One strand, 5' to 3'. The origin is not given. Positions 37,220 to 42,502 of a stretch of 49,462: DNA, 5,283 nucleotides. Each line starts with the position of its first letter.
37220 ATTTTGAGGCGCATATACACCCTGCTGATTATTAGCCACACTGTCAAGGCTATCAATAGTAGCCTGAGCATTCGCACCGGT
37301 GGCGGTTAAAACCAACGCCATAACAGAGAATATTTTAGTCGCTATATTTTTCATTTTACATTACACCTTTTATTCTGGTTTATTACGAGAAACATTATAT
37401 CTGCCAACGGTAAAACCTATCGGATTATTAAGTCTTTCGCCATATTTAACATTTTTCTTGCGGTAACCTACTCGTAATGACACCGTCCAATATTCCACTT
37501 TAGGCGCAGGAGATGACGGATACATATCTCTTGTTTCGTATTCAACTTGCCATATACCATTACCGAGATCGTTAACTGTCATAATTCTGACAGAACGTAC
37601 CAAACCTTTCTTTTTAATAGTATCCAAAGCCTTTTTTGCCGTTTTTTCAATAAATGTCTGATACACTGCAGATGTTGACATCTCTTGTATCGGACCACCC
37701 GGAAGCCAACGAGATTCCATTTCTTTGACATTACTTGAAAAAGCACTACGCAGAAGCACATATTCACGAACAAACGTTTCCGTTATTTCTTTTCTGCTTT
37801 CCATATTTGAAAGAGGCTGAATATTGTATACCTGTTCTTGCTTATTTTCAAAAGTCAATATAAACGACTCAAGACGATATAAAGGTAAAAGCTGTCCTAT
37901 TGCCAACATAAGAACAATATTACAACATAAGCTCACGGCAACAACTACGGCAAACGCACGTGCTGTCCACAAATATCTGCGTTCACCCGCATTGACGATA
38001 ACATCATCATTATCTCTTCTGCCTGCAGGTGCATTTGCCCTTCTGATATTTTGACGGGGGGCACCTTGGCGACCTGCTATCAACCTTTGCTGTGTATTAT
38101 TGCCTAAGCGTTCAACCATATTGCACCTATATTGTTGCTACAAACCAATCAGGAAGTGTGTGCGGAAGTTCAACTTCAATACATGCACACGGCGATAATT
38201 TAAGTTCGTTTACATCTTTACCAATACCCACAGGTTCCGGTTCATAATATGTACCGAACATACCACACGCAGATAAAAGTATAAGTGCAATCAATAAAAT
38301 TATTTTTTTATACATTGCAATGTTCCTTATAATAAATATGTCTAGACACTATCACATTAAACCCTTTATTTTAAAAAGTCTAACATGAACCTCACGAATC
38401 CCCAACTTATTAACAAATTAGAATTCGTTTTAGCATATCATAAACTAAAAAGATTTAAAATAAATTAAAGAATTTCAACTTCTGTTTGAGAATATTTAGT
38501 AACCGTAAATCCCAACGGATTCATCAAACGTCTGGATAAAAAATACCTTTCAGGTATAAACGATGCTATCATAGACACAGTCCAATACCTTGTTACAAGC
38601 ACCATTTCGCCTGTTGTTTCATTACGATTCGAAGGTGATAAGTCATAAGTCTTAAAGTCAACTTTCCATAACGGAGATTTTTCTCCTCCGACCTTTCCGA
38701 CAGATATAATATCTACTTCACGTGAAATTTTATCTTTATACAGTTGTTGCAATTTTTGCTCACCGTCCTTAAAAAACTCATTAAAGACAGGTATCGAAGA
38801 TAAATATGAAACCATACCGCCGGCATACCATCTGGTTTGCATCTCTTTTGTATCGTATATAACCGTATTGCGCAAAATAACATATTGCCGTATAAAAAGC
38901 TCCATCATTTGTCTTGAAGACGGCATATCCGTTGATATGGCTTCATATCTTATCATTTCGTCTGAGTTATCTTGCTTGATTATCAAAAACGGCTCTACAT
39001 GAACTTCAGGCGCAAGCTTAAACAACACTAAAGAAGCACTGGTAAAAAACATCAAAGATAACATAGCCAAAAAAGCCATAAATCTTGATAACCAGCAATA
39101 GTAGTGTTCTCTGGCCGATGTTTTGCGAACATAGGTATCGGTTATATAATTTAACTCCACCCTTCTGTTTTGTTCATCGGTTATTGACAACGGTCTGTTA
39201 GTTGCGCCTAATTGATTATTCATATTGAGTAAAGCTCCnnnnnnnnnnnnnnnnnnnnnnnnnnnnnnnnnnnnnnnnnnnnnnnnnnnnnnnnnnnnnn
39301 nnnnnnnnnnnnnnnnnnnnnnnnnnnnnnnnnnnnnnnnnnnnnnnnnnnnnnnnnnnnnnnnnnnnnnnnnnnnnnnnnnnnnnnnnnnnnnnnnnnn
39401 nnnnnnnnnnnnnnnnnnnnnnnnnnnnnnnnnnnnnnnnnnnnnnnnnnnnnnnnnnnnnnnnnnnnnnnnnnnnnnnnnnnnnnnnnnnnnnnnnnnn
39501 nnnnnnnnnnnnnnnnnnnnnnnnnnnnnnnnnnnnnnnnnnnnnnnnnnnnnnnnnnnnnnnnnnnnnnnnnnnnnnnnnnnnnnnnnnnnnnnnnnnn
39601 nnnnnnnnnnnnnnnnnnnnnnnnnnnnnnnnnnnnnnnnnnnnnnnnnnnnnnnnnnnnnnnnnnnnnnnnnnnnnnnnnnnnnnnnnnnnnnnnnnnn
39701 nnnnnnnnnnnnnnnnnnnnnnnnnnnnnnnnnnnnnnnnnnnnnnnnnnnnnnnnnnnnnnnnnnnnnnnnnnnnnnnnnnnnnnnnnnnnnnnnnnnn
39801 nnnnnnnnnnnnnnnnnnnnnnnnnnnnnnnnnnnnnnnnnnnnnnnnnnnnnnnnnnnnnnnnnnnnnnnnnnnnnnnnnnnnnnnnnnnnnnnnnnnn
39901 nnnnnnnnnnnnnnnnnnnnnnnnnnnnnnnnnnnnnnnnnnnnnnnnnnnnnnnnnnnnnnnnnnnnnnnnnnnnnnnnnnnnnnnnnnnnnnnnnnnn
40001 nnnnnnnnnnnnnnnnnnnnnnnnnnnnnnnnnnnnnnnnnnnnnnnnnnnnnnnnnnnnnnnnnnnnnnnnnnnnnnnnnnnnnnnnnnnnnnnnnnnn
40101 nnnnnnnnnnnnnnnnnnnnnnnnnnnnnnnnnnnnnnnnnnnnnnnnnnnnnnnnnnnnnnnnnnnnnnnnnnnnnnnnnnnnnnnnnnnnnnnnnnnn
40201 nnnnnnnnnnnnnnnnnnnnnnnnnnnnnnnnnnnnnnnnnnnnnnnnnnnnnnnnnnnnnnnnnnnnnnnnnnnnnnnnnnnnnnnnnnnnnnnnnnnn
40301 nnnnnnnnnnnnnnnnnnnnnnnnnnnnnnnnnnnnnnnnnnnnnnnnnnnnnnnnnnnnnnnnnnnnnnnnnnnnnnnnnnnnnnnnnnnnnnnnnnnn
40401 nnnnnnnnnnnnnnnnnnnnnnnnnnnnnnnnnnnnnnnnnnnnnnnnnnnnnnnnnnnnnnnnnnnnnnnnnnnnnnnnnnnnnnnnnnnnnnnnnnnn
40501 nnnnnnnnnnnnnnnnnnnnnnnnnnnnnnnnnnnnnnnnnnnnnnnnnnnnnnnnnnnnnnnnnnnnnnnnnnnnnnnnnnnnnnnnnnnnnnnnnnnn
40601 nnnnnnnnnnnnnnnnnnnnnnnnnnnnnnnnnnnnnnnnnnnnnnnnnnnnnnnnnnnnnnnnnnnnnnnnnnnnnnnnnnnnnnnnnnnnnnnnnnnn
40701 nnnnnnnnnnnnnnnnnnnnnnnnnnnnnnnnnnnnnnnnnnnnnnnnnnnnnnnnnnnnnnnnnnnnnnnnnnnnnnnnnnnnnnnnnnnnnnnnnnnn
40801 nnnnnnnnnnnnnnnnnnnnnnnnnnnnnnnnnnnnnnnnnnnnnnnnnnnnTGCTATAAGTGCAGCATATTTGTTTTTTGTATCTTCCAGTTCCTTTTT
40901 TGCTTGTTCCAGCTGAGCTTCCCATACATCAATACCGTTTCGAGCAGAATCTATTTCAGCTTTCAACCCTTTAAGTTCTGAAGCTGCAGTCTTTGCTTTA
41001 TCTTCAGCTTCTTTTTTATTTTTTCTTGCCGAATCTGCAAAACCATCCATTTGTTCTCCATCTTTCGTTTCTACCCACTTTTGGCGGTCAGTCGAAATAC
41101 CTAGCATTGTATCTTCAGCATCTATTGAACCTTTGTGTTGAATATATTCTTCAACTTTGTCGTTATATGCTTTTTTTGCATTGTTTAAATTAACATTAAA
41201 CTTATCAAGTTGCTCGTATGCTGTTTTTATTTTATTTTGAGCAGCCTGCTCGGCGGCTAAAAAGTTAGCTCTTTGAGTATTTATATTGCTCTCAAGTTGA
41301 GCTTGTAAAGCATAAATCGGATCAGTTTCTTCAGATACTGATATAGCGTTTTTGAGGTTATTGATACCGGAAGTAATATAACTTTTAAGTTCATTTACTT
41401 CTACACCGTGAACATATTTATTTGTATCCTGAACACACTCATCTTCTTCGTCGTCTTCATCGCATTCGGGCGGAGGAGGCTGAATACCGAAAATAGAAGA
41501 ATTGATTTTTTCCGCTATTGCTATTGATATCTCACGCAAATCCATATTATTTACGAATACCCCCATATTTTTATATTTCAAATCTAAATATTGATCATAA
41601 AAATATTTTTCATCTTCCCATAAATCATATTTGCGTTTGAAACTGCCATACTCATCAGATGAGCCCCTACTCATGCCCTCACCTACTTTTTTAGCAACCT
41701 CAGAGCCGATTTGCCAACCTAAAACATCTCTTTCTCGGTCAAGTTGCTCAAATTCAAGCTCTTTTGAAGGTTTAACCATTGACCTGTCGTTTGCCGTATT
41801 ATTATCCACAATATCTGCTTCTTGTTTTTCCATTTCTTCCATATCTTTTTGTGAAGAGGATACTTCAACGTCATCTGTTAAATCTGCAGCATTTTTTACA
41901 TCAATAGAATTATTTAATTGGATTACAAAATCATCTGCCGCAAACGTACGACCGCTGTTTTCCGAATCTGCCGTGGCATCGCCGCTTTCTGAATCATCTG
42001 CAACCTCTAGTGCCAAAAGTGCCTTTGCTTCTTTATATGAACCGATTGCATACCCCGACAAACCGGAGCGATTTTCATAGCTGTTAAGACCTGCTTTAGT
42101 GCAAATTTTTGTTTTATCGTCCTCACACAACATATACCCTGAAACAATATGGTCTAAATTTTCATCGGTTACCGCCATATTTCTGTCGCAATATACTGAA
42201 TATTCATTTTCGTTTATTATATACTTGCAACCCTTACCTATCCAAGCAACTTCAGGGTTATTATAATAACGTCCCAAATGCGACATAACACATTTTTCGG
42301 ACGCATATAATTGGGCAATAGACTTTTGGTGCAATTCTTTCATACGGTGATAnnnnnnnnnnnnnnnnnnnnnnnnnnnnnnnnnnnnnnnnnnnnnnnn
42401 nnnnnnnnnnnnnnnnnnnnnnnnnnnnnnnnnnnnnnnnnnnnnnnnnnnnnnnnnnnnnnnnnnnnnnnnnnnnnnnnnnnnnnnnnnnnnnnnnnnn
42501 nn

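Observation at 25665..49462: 24-kb VirB-type T4SS operon combining rvh-like gene order with Cag-like gigantism; more than half of it encodes proteins of no recognisable family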

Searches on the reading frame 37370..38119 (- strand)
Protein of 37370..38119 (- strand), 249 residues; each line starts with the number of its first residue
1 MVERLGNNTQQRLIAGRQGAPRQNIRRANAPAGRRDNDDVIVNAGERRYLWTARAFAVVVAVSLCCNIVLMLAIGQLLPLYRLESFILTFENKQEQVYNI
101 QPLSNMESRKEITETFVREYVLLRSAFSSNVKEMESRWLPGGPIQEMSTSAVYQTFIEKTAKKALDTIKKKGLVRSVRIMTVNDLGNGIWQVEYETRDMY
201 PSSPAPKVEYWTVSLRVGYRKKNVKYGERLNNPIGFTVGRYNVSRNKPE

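Call 3: search_protein_families(library=pfam, proteins=[window:37370-38119:-], max_evalue=0.01)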
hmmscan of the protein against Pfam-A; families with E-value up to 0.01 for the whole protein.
window:37370-38119:- (249 aa): 1 family
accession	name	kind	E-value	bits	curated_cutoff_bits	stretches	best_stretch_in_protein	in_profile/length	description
PF04335.19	VirB8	-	7.2e-22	78.7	23.2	1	53-245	17-212/213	VirB8 protein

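Call 13: find_encoding_contigs(protein=window:37370-38119:-, flank=10000, max_places=8)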
Protein window:37370-38119:- (249 aa): 3 contigs read that carry it; 3 places shown.
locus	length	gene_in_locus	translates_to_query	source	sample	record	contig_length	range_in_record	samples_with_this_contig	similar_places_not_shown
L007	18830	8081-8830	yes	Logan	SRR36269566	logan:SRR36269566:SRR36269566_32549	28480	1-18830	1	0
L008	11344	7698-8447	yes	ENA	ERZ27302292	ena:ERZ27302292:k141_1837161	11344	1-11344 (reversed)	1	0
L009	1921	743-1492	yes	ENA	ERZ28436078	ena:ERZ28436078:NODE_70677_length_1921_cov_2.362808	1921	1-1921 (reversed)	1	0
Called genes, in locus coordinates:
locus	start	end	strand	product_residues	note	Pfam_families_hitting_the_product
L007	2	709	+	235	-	?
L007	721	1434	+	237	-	-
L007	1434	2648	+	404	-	-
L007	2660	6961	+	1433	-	-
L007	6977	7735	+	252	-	PF04335:VirB8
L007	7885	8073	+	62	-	-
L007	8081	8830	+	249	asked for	PF04335:VirB8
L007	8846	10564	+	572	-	PF03524:CagX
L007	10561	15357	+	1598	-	PF05593:RHS_repeat (faint), PF12396:DUF3659 (weak), PF21784:Bflower (faint)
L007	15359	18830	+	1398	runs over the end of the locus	PF21784:Bflower (faint), PF21785:Bflower_2 (weak), PF03743:TrbI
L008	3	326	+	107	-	?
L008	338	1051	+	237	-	-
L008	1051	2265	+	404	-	-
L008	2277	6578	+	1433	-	-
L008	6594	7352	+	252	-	PF04335:VirB8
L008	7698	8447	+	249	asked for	PF04335:VirB8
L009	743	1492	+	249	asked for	PF04335:VirB8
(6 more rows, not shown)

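Call 25: search_protein_families(library=ncbifam, proteins=[window:37370-38119:-], max_evalue=0.1)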
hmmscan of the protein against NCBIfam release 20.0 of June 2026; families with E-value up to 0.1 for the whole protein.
window:37370-38119:- (249 aa): 1 family
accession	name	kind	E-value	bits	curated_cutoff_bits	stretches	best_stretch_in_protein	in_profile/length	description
NF010439.0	PRK13865.1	equivalog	1.2e-10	41.3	188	1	52-246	36-227/237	type IV secretion system protein VirB8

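Call 55: search_solved_structures(query=window:37370-38119:-, max_evalue=1)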
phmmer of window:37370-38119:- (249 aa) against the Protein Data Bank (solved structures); distinct sequences matched with E-value up to 1: 11.
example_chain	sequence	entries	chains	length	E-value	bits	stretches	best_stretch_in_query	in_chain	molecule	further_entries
4mei_A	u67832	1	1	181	1.3e-05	27.9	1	77-242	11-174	VirB8 protein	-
4kz1_A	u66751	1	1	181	7.7e-05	25.3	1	77-242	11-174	VirB8 protein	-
4lso_A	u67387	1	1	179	0.00037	23.1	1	77-242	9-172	Type IV secretion system protein virB8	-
7o41_D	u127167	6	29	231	0.0085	18.6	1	87-243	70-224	TrwG protein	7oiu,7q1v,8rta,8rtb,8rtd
4jf8_A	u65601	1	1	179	0.02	17.5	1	117-243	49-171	TrwG component of type IV secretion system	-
4aky_A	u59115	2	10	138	0.022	17.3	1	144-244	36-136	TYPE IV SECRETION SYSTEM PROTEIN VIRB8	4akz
5jbs_A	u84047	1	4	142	0.022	17.3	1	148-244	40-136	Type IV secretion system protein virB8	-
2bhm_A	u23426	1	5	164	0.026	17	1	118-244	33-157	TYPE IV SECRETION SYSTEM PROTEIN VIRB8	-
5i97_A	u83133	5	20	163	0.04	16.4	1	92-244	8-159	Conjugal transfer protein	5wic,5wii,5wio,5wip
4nhf_A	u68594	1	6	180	0.23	14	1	153-242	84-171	TrwG protein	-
9cc7_E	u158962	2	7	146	0.99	11.9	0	180-218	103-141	PhiTE head completion protein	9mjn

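Call 103: search_solved_structures(query=A8, max_evalue=10)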
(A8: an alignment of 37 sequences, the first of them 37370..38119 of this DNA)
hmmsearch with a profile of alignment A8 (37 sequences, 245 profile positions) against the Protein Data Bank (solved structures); distinct sequences matched with E-value up to 10: 13.
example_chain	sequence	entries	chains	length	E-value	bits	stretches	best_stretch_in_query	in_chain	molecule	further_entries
4mei_A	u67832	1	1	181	4.9e-12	48.8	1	71-238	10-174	VirB8 protein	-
4kz1_A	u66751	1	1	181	2.2e-11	46.7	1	71-238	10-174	VirB8 protein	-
4lso_A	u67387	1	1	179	6.1e-11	45.2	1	72-238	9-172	Type IV secretion system protein virB8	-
2cc3_A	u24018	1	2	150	2.2e-07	33.6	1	102-242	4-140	PROTEIN VIRB8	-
5i97_A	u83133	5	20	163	5.7e-05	25.7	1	81-239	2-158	Conjugal transfer protein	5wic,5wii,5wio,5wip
4nhf_A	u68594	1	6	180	6.1e-05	25.6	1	80-238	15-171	TrwG protein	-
4jf8_A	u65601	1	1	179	6.4e-05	25.5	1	81-238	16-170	TrwG component of type IV secretion system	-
7o41_D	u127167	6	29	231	7.5e-05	25.3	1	80-238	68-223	TrwG protein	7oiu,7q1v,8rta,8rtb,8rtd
4aky_A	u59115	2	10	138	0.00023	23.7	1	113-239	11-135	TYPE IV SECRETION SYSTEM PROTEIN VIRB8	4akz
2bhm_A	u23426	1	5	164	0.00024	23.6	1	112-239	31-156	TYPE IV SECRETION SYSTEM PROTEIN VIRB8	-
5jbs_A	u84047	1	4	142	0.00027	23.4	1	114-239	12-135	Type IV secretion system protein virB8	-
8ja7_A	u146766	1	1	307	0.62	12.5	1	42-73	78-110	Trehalose transport system permease protein SugA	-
4oo3_A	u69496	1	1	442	0.75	12.2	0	152-195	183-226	hypothetical protein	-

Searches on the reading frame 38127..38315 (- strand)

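Call 3: search_protein_families(library=pfam, proteins=[window:38127-38315:-], max_evalue=0.01)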
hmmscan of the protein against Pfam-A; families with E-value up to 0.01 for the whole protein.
window:38127-38315:- (62 aa): 0 families

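Call 25: search_protein_families(library=ncbifam, proteins=[window:38127-38315:-], max_evalue=0.1)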
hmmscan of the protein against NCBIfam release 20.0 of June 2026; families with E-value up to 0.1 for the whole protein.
window:38127-38315:- (62 aa): 2 families
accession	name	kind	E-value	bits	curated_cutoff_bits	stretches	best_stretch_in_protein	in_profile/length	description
NF047847.2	SS_mature_LptM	equivalog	0.0085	16.2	27.7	1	1-18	1-21/31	LPS translocon maturation chaperone LptM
NF045617.1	mostly_LP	subfamily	0.062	13.4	43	1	3-29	1-27/119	putative T6SS immunity periplasmic lipoprotein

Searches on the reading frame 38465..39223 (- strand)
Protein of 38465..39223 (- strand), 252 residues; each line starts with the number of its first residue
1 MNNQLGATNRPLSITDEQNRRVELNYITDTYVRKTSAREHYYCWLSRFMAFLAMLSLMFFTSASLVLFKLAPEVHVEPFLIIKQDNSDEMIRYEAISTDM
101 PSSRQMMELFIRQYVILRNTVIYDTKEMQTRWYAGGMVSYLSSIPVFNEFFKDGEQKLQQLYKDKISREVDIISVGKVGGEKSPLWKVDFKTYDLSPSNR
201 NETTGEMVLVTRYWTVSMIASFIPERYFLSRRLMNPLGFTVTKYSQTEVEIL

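Call 3: search_protein_families(library=pfam, proteins=[window:38465-39223:-], max_evalue=0.01)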
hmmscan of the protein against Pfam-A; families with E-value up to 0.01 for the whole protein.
window:38465-39223:- (252 aa): 1 family
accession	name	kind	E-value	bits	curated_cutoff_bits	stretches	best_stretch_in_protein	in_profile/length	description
PF04335.19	VirB8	-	1.2e-13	51.8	23.2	1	49-248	20-212/213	VirB8 protein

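Call 25: search_protein_families(library=ncbifam, proteins=[window:38465-39223:-], max_evalue=0.1)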
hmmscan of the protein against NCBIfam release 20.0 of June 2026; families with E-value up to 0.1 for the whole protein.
window:38465-39223:- (252 aa): 0 families

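Call 54: search_solved_structures(query=window:38465-39223:-, max_evalue=1)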
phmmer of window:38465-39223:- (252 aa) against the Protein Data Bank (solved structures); distinct sequences matched with E-value up to 1: 11.
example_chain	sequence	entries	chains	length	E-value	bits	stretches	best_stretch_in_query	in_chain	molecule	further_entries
2bhm_A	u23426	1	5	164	5.7e-05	25.7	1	106-245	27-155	TYPE IV SECRETION SYSTEM PROTEIN VIRB8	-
4aky_A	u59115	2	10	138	6.3e-05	25.6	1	107-245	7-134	TYPE IV SECRETION SYSTEM PROTEIN VIRB8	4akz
5jbs_A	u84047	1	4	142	0.0001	24.9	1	109-245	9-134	Type IV secretion system protein virB8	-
4jf8_A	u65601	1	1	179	0.00031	23.3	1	80-251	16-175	TrwG component of type IV secretion system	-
4nhf_A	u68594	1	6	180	0.00085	21.9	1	80-248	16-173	TrwG protein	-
4mei_A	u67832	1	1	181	0.0037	19.8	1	70-246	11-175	VirB8 protein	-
4kz1_A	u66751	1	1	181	0.012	18.2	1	70-246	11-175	VirB8 protein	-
4lso_A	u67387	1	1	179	0.042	16.4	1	71-246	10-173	Type IV secretion system protein virB8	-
2ras_A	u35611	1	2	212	0.21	14.1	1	93-135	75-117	Transcriptional regulator, TetR family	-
7o41_D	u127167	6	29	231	0.66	12.4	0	109-246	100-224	TrwG protein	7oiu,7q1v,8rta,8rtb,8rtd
5i97_A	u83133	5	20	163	0.91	12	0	98-245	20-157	Conjugal transfer protein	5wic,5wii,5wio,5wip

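Call 102: search_solved_structures(query=A7, max_evalue=10)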
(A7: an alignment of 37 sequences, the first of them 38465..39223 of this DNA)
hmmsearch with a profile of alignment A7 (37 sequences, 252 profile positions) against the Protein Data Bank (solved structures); distinct sequences matched with E-value up to 10: 10.
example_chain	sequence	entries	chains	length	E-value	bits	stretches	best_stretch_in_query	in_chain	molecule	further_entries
4mei_A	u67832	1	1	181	3.5e-07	33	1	70-245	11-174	VirB8 protein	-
4kz1_A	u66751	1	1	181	2e-06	30.5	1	70-245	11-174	VirB8 protein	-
4lso_A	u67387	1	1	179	5.9e-06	29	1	69-245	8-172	Type IV secretion system protein virB8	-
2bhm_A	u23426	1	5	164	1.8e-05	27.4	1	100-245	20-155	TYPE IV SECRETION SYSTEM PROTEIN VIRB8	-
4aky_A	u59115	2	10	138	3.4e-05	26.5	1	105-245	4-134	TYPE IV SECRETION SYSTEM PROTEIN VIRB8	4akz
5jbs_A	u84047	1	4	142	0.00013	24.6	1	109-245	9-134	Type IV secretion system protein virB8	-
4jf8_A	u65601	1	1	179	0.0005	22.7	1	108-245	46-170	TrwG component of type IV secretion system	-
4nhf_A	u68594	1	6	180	0.0049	19.4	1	109-245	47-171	TrwG protein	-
7o41_D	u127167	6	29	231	0.028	17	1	110-245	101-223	TrwG protein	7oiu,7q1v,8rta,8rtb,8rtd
5i97_A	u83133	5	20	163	0.58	12.6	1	104-245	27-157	Conjugal transfer protein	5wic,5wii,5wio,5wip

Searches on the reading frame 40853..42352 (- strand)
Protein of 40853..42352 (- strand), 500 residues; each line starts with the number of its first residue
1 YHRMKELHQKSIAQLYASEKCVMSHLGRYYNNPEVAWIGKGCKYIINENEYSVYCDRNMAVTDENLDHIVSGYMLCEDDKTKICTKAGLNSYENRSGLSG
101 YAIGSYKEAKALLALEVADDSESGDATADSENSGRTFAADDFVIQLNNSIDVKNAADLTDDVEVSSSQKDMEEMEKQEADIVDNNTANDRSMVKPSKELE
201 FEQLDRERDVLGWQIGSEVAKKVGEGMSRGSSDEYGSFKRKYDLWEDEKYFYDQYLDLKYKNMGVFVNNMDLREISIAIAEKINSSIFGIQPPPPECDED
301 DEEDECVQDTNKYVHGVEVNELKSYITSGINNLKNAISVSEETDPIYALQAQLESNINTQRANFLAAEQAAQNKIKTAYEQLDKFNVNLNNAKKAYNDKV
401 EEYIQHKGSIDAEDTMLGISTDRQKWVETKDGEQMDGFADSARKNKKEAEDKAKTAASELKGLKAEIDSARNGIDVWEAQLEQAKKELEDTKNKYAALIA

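Call 91: search_protein_families(library=pfam, proteins=[window:40853-42352:-], max_evalue=1)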
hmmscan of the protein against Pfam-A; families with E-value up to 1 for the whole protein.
window:40853-42352:- (500 aa): 3 families
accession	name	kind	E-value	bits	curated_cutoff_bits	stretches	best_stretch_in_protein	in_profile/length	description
PF19314.4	DUF5917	-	0.038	14.5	27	1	452-490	55-93/94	Family of unknown function (DUF5917)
PF07322.17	Seadorna_Vp10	-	0.074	13.2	28.7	1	262-371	8-121/202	Seadornavirus Vp10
PF05335.18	DUF745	-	0.15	12.2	33.3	1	433-494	107-168/183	Protein of unknown function (DUF745)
